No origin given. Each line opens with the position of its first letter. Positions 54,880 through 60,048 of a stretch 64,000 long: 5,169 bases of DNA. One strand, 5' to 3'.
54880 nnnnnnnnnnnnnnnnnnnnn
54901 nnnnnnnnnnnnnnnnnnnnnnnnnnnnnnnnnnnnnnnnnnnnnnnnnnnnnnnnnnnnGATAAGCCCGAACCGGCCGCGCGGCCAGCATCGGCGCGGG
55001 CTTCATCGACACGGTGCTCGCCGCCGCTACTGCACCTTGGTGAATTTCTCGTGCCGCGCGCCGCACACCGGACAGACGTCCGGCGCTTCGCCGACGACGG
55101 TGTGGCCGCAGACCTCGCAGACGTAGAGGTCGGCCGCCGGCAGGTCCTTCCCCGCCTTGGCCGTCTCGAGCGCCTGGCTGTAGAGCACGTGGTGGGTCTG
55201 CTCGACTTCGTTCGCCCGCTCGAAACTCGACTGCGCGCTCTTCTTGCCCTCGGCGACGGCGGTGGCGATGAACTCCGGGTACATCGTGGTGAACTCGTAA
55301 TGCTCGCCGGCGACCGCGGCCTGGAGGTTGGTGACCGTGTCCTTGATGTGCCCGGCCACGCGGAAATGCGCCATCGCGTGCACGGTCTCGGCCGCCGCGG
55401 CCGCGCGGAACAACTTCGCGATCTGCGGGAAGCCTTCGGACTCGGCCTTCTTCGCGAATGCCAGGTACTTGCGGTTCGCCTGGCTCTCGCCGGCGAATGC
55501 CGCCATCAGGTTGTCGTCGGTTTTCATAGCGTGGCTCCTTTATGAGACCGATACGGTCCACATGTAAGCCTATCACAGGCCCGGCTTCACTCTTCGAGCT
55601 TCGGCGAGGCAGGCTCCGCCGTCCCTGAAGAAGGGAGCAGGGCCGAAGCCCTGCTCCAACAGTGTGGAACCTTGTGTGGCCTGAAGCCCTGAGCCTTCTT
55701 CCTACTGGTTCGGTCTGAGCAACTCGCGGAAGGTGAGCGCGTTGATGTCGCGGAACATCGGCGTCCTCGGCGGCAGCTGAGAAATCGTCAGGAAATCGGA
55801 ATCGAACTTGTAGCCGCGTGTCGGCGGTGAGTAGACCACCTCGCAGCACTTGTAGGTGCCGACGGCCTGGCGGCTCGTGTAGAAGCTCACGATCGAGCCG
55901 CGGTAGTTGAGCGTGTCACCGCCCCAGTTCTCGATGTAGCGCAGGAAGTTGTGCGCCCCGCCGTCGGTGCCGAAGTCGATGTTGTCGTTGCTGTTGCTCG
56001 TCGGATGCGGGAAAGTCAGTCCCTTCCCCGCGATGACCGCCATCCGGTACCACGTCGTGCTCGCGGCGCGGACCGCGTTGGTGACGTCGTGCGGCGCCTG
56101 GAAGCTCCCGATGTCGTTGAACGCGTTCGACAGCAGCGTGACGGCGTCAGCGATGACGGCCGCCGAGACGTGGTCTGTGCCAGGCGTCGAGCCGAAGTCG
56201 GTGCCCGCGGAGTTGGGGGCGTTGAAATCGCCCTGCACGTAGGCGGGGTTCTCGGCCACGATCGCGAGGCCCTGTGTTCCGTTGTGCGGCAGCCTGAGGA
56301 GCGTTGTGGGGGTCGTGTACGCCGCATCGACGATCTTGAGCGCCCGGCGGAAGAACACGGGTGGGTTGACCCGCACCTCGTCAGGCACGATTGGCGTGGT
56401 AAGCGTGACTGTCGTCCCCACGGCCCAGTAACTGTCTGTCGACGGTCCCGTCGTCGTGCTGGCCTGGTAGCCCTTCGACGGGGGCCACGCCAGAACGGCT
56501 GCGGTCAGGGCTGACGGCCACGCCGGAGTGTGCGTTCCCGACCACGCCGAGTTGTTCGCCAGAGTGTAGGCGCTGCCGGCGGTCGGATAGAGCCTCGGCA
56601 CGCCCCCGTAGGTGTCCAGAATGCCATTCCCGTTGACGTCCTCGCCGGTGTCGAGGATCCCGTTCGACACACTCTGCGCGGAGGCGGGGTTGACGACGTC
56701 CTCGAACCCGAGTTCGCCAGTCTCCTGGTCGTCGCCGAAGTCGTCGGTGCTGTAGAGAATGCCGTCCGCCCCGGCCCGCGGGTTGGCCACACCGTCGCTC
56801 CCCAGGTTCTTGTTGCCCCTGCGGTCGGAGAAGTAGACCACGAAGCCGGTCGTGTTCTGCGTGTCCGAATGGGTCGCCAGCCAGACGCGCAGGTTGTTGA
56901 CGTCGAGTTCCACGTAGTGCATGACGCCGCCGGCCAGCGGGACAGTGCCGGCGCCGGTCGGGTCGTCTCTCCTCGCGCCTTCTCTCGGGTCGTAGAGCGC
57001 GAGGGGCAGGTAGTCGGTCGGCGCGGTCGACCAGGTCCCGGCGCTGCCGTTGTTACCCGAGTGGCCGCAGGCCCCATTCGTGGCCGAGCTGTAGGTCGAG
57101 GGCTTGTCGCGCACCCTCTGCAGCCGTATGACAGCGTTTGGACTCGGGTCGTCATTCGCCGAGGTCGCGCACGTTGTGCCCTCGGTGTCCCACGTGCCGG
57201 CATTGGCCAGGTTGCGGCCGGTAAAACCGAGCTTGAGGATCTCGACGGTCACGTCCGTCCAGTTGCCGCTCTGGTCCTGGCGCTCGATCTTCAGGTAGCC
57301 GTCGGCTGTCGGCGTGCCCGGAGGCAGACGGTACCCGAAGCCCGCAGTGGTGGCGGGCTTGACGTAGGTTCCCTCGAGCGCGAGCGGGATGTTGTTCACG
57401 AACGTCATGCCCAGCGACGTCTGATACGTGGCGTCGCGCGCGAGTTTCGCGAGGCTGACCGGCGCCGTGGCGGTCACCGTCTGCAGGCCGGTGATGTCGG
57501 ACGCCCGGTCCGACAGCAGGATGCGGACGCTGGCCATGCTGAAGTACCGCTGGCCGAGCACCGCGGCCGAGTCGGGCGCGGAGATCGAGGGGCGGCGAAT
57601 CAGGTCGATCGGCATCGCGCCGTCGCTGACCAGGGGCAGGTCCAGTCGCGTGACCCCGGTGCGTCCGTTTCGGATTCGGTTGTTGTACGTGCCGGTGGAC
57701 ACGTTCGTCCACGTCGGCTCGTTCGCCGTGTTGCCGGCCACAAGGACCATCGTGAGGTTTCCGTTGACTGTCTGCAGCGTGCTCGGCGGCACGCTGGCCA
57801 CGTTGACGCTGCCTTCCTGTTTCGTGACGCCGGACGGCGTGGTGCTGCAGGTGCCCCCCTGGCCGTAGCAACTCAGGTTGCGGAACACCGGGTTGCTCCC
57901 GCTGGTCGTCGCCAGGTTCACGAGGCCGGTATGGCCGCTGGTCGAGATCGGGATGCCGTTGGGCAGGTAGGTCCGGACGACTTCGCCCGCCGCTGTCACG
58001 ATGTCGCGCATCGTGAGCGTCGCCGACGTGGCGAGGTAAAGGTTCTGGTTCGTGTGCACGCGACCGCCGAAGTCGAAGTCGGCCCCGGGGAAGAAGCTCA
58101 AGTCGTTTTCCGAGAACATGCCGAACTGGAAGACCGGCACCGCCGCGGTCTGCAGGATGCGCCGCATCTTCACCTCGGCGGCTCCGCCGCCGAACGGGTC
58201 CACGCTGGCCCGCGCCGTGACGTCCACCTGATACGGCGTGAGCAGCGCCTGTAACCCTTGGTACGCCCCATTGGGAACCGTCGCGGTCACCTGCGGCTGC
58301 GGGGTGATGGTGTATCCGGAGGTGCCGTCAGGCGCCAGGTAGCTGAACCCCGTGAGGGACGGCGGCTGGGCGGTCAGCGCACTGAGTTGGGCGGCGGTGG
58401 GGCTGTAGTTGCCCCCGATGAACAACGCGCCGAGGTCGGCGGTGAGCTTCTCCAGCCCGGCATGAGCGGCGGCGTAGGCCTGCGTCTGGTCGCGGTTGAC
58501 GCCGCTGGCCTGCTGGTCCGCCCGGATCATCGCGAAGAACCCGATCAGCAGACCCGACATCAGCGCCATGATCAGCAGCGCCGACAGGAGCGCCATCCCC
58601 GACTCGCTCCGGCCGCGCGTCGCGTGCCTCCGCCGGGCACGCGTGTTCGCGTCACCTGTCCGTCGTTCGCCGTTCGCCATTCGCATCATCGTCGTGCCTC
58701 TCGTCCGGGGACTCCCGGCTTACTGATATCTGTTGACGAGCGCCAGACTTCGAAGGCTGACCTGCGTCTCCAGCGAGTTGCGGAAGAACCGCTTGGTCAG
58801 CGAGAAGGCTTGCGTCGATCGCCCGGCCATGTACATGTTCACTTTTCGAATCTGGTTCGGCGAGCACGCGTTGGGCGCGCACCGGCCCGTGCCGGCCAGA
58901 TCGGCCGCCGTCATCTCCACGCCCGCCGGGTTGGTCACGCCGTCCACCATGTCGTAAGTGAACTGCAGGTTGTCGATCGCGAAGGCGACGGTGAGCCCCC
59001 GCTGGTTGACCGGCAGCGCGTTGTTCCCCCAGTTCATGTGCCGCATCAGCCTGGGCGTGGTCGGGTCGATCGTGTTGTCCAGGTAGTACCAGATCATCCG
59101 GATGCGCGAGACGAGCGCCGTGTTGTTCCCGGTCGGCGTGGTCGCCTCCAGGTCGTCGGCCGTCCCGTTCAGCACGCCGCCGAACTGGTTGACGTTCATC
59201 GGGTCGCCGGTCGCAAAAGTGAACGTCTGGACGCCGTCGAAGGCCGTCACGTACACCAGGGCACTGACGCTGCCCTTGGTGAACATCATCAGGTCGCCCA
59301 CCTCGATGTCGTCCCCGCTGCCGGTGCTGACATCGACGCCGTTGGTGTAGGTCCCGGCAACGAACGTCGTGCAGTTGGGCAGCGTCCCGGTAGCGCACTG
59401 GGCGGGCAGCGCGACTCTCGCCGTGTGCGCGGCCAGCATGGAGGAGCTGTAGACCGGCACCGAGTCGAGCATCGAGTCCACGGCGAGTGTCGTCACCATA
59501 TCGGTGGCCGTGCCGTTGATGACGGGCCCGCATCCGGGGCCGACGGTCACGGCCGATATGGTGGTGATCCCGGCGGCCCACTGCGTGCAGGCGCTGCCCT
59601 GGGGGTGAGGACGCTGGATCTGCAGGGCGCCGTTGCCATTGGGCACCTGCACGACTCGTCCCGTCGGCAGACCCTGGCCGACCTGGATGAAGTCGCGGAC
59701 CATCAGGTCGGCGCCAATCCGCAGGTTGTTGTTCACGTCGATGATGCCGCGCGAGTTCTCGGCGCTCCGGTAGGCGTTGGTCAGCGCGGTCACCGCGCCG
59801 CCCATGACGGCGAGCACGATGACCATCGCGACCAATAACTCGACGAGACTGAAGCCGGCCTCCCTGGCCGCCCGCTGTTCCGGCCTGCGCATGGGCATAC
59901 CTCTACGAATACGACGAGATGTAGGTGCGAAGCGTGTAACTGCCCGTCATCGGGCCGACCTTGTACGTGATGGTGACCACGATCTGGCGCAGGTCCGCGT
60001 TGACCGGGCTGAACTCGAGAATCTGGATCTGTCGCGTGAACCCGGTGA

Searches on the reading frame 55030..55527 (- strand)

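Call 26: search_protein_families(library=pfam, proteins=[window:55030-55527:-], max_evalue=0.00001)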
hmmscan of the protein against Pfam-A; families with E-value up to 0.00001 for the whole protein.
window:55030-55527:- (166 aa): 3 families
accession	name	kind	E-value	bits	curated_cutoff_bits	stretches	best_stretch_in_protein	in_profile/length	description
PF02915.23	Rubrerythrin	-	4.1e-24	85.9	22.8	1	5-118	1-135/137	Rubrerythrin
PF21349.2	RUBY_RBDX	-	9.9e-11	41.3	26.5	1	135-162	1-29/30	Rubrerythrin, rubredoxin-like domain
PF00210.30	Ferritin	-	8.5e-06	26.2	24.5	0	7-135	4-118/142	Ferritin-like domain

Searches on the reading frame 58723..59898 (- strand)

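Call 26: search_protein_families(library=pfam, proteins=[window:58723-59898:-], max_evalue=0.00001)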
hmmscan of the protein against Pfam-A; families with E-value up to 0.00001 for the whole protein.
window:58723-59898:- (392 aa): 1 family
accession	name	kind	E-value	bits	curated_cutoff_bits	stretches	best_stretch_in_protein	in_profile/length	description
PF07963.17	N_methyl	-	6.7e-06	25.9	21.2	1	12-35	3-26/27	Prokaryotic N-terminal methylation motif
